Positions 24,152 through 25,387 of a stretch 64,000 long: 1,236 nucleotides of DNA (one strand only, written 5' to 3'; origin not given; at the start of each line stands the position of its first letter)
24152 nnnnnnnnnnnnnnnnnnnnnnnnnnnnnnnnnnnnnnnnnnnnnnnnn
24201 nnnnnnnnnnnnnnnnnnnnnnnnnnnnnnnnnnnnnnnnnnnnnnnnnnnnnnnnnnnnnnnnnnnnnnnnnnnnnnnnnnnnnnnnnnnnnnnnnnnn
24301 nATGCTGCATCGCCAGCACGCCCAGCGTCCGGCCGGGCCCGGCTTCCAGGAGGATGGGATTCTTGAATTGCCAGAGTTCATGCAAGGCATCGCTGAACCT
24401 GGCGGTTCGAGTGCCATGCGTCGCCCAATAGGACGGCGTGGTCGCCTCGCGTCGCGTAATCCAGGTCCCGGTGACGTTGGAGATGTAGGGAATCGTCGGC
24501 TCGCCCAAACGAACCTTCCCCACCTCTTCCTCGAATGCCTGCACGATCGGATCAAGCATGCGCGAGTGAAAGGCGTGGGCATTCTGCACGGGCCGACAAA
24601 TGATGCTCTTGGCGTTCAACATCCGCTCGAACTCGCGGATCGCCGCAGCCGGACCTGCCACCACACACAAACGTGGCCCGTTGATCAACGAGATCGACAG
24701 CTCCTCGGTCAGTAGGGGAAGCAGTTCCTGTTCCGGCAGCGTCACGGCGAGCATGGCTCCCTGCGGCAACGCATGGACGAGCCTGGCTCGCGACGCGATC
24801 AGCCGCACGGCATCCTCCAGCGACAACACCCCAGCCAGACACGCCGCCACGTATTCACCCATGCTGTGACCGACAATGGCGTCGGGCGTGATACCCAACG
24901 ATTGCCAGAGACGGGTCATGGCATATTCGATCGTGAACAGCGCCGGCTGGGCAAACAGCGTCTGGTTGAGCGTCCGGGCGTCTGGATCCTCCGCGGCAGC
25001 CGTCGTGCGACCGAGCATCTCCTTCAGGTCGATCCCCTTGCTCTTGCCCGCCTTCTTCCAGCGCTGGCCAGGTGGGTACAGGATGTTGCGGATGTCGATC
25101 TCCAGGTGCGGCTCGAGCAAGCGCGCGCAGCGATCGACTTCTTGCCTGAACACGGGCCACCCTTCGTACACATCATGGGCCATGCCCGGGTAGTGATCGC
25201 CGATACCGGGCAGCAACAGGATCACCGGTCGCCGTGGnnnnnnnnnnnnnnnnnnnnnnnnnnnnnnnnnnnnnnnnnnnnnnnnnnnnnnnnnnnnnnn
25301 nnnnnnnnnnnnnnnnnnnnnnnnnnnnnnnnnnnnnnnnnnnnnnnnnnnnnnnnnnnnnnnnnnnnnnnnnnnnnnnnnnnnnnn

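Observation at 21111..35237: Compact 8-gene, tightly packed PKS/NRPS-type operon with one extension module but two unusual-precursor pathways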

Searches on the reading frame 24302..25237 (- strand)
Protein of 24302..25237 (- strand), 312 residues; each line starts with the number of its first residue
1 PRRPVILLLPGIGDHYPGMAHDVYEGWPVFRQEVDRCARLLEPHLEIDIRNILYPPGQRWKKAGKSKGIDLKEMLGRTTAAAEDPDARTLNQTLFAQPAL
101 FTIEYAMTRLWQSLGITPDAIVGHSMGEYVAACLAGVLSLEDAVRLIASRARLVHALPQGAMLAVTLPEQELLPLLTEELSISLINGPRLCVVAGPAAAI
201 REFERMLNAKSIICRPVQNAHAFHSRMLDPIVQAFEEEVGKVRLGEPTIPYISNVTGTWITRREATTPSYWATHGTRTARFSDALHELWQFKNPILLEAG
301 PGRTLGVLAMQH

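Call 16: search_solved_structures(query=window:24302-25237:-, max_evalue=1e-10, show_alignments=0)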
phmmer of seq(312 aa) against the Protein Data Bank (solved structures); distinct sequences matched with E-value up to 1e-10: 96 (the best 60 are shown).
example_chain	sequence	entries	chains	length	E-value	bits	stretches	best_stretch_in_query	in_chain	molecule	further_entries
8xjy_A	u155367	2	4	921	2.8e-63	217.3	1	88-309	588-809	Polyketide synthase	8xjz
8xju_A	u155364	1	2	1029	3.9e-63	216.9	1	88-309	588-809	Polyketide synthase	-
4qbu_A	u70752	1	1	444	1.8e-61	211.4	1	89-308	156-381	ZmaA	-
5yda_A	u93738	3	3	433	1e-59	205.6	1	96-309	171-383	PKS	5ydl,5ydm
4mz0_A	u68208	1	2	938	5.9e-54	186.7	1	83-304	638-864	CurL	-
9iyw_A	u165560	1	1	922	3.6e-48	167.7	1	8-309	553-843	Polyketide synthase,GfsA KSQ-AncAT chimeric protein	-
6iyo_A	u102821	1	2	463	7.8e-42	146.9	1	89-309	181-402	Type I modular polyketide synthase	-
11sz_A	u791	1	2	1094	2e-40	142.3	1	86-310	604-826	6-deoxyerythronolide-B synthase, Erythronolide synthase EryA2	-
7vee_A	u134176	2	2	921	2.5e-40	142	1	7-309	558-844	Polyketide synthase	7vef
8in9_A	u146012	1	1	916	2.5e-40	141.9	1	7-309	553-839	Polyketide synthase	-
8jpu_A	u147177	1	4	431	2.4e-39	138.7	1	82-304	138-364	Tylactone synthase modules 4 & 5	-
7m7j_B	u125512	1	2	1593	6.9e-37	130.6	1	78-290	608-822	EryAI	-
7m7i_B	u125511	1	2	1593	6.9e-37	130.6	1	78-290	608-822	EryAI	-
8jpt_A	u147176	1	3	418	1.1e-36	130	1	83-287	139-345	Polyene macrolide polyketide synthase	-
7m7f_B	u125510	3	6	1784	2.1e-36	129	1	78-290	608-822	EryAI,6-deoxyerythronolide-B synthase EryA3, modules 5 and 6 chimera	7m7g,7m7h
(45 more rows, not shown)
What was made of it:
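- ZmaA-AT, which uses an ACP-linked extender, is the third-best PDB match to the AT and the second distinct protein (call 16).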

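Call 18: search_solved_structures(query=window:24302-25237:-, max_evalue=1e-50, show_alignments=5)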
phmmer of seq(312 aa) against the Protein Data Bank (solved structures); distinct sequences matched with E-value up to 1e-50: 5.
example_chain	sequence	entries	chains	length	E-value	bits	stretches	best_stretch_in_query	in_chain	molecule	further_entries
8xjy_A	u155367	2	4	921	2.8e-63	217.3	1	88-309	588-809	Polyketide synthase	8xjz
8xju_A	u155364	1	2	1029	3.9e-63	216.9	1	88-309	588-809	Polyketide synthase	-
4qbu_A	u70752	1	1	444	1.8e-61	211.4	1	89-308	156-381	ZmaA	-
5yda_A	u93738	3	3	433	1e-59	205.6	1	96-309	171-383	PKS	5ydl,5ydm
4mz0_A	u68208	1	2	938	5.9e-54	186.7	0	83-304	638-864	CurL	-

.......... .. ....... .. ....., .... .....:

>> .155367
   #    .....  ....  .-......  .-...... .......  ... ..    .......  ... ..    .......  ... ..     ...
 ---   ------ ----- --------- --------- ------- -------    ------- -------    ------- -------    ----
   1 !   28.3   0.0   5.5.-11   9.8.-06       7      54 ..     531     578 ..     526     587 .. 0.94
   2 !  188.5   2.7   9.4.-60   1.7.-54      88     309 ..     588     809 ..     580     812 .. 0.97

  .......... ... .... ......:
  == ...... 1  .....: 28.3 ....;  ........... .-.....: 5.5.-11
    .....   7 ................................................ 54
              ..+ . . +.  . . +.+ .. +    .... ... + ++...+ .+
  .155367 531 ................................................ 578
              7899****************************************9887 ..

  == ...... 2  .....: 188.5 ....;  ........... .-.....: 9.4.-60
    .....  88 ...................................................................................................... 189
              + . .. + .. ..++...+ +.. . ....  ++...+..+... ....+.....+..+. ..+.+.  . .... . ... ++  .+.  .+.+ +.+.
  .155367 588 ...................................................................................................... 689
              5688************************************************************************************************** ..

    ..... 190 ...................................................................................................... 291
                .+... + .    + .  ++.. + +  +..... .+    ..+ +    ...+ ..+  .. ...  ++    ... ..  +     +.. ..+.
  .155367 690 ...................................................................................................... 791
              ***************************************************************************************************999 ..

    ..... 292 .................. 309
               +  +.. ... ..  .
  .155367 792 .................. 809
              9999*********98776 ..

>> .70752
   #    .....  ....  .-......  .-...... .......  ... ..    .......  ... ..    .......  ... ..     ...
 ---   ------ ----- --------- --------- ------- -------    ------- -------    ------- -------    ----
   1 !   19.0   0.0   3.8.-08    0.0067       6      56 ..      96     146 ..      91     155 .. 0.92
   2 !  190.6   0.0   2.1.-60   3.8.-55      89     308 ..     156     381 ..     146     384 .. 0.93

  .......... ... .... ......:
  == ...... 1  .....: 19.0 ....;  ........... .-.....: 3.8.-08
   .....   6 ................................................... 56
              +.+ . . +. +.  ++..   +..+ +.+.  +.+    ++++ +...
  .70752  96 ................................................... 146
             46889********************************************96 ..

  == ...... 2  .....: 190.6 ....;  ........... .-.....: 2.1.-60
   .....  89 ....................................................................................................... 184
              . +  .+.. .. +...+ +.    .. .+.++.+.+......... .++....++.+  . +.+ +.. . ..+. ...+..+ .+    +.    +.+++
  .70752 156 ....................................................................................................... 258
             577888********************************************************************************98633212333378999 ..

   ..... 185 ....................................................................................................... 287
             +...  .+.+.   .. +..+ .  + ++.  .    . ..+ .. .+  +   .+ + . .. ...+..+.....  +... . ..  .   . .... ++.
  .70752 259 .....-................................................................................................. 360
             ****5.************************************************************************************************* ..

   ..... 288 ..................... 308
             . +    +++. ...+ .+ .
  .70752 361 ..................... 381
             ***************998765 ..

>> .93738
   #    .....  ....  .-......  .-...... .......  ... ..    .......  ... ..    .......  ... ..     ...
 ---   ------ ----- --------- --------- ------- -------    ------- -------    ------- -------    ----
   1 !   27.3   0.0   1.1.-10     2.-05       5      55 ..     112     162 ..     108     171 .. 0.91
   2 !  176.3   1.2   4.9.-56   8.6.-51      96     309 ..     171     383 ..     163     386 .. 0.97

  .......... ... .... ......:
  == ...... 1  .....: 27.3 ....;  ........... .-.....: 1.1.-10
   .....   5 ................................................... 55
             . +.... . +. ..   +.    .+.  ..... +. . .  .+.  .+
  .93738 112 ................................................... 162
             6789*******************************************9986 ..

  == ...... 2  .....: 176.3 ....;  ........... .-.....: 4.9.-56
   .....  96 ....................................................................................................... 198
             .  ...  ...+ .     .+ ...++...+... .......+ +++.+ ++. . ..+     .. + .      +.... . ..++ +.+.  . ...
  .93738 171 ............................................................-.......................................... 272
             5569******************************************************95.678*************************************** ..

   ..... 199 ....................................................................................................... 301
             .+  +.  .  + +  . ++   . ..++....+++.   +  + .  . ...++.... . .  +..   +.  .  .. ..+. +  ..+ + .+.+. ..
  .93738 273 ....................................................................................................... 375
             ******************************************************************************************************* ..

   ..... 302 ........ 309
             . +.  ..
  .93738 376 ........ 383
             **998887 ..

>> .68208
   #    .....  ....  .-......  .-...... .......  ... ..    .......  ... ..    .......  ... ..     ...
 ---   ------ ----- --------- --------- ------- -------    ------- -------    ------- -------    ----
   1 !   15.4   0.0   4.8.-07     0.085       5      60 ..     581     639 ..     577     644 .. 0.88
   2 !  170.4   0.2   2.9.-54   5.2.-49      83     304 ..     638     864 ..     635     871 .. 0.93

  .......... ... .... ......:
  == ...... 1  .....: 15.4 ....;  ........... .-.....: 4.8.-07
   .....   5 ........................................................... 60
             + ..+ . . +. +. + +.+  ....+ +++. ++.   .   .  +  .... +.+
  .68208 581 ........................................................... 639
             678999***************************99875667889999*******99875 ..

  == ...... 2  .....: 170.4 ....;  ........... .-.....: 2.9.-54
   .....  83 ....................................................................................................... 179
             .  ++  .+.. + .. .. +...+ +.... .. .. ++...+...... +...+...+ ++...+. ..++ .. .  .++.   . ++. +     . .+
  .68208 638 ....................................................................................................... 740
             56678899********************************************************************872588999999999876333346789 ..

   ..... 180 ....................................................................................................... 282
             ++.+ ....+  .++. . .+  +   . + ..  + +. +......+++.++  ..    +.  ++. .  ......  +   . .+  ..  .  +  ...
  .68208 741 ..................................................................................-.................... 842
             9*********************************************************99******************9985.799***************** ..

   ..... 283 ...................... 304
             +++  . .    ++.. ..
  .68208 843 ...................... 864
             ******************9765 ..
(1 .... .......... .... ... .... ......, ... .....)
